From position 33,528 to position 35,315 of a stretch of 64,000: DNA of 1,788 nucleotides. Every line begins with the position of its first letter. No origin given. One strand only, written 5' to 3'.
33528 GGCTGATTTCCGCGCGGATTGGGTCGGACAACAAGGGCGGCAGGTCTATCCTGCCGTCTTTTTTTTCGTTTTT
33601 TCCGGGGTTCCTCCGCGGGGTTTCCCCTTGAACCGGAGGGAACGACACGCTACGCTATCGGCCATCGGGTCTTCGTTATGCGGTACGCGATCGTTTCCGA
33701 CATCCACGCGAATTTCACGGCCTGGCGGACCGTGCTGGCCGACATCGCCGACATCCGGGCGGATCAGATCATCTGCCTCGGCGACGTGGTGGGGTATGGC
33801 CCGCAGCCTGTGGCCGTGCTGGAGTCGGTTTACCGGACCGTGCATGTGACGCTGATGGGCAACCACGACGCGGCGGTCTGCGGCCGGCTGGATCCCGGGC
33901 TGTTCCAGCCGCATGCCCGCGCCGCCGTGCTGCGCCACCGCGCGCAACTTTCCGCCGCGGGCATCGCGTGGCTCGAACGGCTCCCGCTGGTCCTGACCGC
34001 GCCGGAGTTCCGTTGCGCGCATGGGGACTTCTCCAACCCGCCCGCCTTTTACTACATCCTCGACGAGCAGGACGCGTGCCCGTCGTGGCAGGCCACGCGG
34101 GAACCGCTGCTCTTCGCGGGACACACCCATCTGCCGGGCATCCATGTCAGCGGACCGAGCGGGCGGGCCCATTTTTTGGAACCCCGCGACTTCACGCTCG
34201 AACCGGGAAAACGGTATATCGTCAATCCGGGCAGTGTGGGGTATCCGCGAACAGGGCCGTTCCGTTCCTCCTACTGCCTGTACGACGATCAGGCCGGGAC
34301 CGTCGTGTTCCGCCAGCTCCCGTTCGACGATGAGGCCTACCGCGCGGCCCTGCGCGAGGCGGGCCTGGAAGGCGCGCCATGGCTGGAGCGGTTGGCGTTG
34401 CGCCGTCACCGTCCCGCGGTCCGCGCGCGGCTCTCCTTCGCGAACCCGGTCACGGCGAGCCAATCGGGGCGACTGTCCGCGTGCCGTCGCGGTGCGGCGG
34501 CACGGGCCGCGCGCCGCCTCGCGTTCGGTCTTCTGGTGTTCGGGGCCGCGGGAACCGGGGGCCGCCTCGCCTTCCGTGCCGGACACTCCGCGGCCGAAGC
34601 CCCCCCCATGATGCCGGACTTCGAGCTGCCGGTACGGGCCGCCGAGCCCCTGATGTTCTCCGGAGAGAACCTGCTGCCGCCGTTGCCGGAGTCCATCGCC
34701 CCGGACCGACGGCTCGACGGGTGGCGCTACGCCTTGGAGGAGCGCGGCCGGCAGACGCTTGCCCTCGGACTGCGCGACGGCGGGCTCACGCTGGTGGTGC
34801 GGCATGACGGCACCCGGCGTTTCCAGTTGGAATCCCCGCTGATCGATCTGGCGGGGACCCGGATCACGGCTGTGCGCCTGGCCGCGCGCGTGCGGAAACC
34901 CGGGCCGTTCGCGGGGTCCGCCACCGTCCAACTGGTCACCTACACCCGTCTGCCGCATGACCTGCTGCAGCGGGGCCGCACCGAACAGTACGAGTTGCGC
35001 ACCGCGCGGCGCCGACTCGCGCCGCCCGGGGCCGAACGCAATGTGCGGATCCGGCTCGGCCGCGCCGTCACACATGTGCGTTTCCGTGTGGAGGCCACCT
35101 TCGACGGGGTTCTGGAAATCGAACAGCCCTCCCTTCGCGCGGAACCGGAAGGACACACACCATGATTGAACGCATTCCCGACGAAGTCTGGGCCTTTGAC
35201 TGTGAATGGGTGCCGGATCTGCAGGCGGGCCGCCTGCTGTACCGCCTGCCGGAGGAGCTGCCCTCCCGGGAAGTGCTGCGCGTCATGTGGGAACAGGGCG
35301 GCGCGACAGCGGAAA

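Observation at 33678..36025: Translationally coupled PPP-family phosphoesterase (with TM + unknown C-domain) and PolB-like DEDDy 3'-5' exonuclease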

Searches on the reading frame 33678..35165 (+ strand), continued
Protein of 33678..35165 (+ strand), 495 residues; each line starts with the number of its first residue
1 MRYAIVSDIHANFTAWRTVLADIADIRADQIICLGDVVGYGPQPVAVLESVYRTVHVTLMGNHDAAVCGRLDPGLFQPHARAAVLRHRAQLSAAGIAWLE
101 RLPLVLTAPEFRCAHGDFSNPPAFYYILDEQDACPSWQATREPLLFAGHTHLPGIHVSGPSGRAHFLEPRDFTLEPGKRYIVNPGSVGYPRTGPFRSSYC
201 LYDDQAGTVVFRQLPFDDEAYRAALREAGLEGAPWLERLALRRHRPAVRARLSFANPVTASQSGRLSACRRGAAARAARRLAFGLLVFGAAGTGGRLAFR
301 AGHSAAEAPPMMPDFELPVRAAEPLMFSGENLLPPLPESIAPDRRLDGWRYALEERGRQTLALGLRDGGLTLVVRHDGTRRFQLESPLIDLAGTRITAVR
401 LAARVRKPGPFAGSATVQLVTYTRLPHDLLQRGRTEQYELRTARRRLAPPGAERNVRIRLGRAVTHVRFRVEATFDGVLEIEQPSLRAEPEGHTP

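Call 47: fold_search(model_id=the predicted structure, library=pdb)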
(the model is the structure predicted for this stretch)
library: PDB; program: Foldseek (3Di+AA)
matches with E <= 10: 1672; with E <= 0.001: 319
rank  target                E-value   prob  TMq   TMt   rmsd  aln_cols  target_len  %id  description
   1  3rqz_C                2.5e-21  1.00  0.43  0.83   4.0       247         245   36  Crystal structure of metallophosphoesterase from Sphaerobacter thermophilus (released 2011-05-18)
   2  3rqz_B                2.8e-21  1.00  0.43  0.86   3.0       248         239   36  Crystal structure of metallophosphoesterase from Sphaerobacter thermophilus (released 2011-05-18)
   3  3rqz_A                7.0e-21  1.00  0.43  0.83   3.7       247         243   36  Crystal structure of metallophosphoesterase from Sphaerobacter thermophilus (released 2011-05-18)
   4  3qfm_A                1.7e-13  1.00  0.38  0.69   3.7       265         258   22  Crystal structure of Streptococcal asymmetric Ap4A hydrolase and phosphodiesterase Spr1479/SapH (released 2011-08-24)
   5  3qfn_A                2.8e-13  1.00  0.38  0.70   4.1       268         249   22  Crystal structure of Streptococcal asymmetric Ap4A hydrolase and phosphodiesterase Spr1479/SapH in complex with inorga (released 2011-08-24)
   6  3qfm_B                3.7e-13  1.00  0.38  0.70   4.0       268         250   22  Crystal structure of Streptococcal asymmetric Ap4A hydrolase and phosphodiesterase Spr1479/SapH (released 2011-08-24)
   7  2gju_A                5.5e-13  1.00  0.39  0.73   3.6       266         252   20  Crystal structure of hypothetical protein PH1004 from Pyrococcus horikoshii OT3 (released 2006-10-10)
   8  1nnw_A                7.3e-13  1.00  0.39  0.73   3.9       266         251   19  hypothetical protein from Pyrococcus furiosus Pfu-1218608 (released 2003-02-11)
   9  2qjc                  4.9e-07  1.00  0.29  0.60   5.6       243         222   17  Crystal structure of a putative diadenosine tetraphosphatase (released 2007-07-24)
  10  1su1_C                5.2e-07  1.00  0.22  0.54   6.2       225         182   21  Structural and biochemical characterization of Yfce, a phosphoesterase from E. coli (released 2004-08-17)
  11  1g5b_B                7.4e-07  1.00  0.25  0.50   8.1       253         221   14  BACTERIOPHAGE LAMBDA SER/THR PROTEIN PHOSPHATASE (released 2001-03-07)
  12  1su1_A                9.3e-07  1.00  0.23  0.55   8.3       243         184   20  Structural and biochemical characterization of Yfce, a phosphoesterase from E. coli (released 2004-08-17)
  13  2xom_A                1.3e-06  1.00  0.21  0.60   4.2       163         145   12  Atomic resolution structure of TmCBM61 in complex with beta-1,4- galactotriose (released 2010-09-08)
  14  2xon_L                1.5e-06  1.00  0.21  0.60   4.2       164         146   12  Structure of TmCBM61 in complex with beta-1,4-galactotriose at 1.4 A resolution (released 2010-09-08)
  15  1tco_A                1.8e-06  1.00  0.30  0.40   9.4       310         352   14  TERNARY COMPLEX OF A CALCINEURIN A FRAGMENT, CALCINEURIN B, FKBP12 AND THE IMMUNOSUPPRESSANT DRUG FK506 (TACROLIMUS) (released 1997-02-12)
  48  9ojd_A                8.6e-06  1.00  0.25  0.41   8.3       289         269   13  Crystal structure of E. coli diadenosine tetraphosphate hydrolase (ApaH) (released 2025-09-03)
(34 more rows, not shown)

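Call 54: find_encoding_contigs(protein=P0118, flank=6000, max_places=2)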
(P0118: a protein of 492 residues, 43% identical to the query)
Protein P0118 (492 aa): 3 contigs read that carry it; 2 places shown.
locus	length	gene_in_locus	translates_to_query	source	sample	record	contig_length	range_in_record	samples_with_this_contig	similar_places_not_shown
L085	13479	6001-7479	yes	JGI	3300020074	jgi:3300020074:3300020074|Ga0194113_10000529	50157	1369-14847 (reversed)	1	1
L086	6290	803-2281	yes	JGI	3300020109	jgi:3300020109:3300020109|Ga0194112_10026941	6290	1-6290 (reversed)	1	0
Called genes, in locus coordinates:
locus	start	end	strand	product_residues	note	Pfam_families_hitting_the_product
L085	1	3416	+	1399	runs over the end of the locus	-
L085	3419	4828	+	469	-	-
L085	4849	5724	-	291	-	PF06750:A24_N_bact, PF01478:Peptidase_A24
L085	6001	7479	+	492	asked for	PF00149:Metallophos, PF12850:Metallophos_2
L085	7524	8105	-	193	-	-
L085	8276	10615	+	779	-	PF14498:Glyco_hyd_65N_2, PF22124:Glyco_hydro_95_cat, PF21307:Glyco_hydro_95_C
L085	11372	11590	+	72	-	-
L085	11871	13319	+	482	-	PF00309:Sigma54_AID, PF04963:Sigma54_CBD, PF04552:Sigma54_DBD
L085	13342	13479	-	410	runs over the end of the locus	-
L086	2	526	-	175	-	?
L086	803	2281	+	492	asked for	PF00149:Metallophos, PF12850:Metallophos_2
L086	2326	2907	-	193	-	-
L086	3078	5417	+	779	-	PF14498:Glyco_hyd_65N_2, PF22124:Glyco_hydro_95_cat, PF21307:Glyco_hydro_95_C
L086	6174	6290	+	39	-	?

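Call 55: find_encoding_contigs(protein=P0115, flank=6000, max_places=2)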
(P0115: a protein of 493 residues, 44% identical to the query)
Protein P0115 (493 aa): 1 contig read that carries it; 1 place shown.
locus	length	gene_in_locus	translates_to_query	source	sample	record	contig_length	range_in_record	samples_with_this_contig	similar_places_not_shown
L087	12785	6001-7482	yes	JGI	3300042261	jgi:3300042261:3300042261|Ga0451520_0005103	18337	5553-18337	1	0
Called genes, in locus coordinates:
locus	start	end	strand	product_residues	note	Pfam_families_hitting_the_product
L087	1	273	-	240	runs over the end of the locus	PF00005:ABC_tran, PF13304:AAA_21 (faint)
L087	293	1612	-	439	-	PF13579:Glyco_trans_4_4, PF13439:Glyco_transf_4, PF20706:GT4-conflict (weak), PF00534:Glycos_transf_1, PF13692:Glyco_trans_1_4, PF13524:Glyco_trans_1_2 (weak)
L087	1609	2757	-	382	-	-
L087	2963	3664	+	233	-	-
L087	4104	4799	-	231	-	PF24481:CT398_CC (weak), PF02591:Zn_ribbon_9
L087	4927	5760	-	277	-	PF06750:A24_N_bact, PF01478:Peptidase_A24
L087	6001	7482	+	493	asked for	PF00149:Metallophos, PF12850:Metallophos_2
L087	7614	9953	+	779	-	PF14498:Glyco_hyd_65N_2, PF22124:Glyco_hydro_95_cat, PF21307:Glyco_hydro_95_C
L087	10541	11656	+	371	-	PF00589:Phage_integrase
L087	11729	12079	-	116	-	-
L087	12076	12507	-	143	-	-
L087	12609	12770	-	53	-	-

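Call 56: find_encoding_contigs(protein=P0116, flank=6000, max_places=2)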
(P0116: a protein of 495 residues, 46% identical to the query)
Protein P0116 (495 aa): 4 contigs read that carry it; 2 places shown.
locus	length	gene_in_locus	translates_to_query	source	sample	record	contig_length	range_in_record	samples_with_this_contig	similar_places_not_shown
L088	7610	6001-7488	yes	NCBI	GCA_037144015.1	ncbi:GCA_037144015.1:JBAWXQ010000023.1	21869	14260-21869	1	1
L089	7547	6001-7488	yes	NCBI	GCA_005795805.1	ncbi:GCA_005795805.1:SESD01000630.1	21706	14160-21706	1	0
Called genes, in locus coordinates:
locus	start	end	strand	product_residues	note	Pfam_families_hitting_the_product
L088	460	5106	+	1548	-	PF12768:Rax2 (faint), PF17164:DUF5122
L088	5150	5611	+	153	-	-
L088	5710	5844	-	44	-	-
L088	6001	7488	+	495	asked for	PF00149:Metallophos, PF12850:Metallophos_2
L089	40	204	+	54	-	-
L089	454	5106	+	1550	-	PF12768:Rax2 (faint), PF17164:DUF5122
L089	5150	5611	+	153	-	-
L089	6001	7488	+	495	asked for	PF00149:Metallophos, PF12850:Metallophos_2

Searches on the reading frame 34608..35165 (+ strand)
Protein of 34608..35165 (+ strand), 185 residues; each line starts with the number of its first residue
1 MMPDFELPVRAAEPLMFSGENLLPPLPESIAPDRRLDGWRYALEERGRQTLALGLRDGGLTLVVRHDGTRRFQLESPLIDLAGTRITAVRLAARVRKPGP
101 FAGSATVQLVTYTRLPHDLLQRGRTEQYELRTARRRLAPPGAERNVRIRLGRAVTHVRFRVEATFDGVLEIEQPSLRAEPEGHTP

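Call 27: find_homologous_proteins(query=window:34608-35165:+, max_evalue=0.01)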
Query window:34608-35165:+: 967 candidates shared short words with the query, none scored E <= 0.01.

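Call 37: predict_structure(alignment_id=A2)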
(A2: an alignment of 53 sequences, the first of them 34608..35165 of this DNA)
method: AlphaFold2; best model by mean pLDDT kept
length: 185 residues; sequences in the alignment: 53
mean_pLDDT: 92.9   pTM: 0.89
mean pLDDT of the five models: 92.9, 92.3, 92.2, 91.9, 91.6
residues with pLDDT >= 90: 153; 70-90: 25; 50-70: 5; < 50: 2
segments of 3 or more residues with pLDDT < 50: none
pLDDT, mean of each block of 10 residues (from residue 1): 91 82 96 95 95 94 97 98 94 94 97 96 98 78 96 97 98 95 56
secondary structure, 60 per line:
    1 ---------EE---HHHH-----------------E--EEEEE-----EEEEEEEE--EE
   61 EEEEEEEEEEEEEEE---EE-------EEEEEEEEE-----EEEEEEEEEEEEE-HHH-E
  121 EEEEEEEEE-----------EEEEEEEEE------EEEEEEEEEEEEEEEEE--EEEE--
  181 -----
elements in order: H15-18 E39-43 E49-56 E59-75 E88-96 E102-114 E120-129 E141-149 E156-172 E175-178
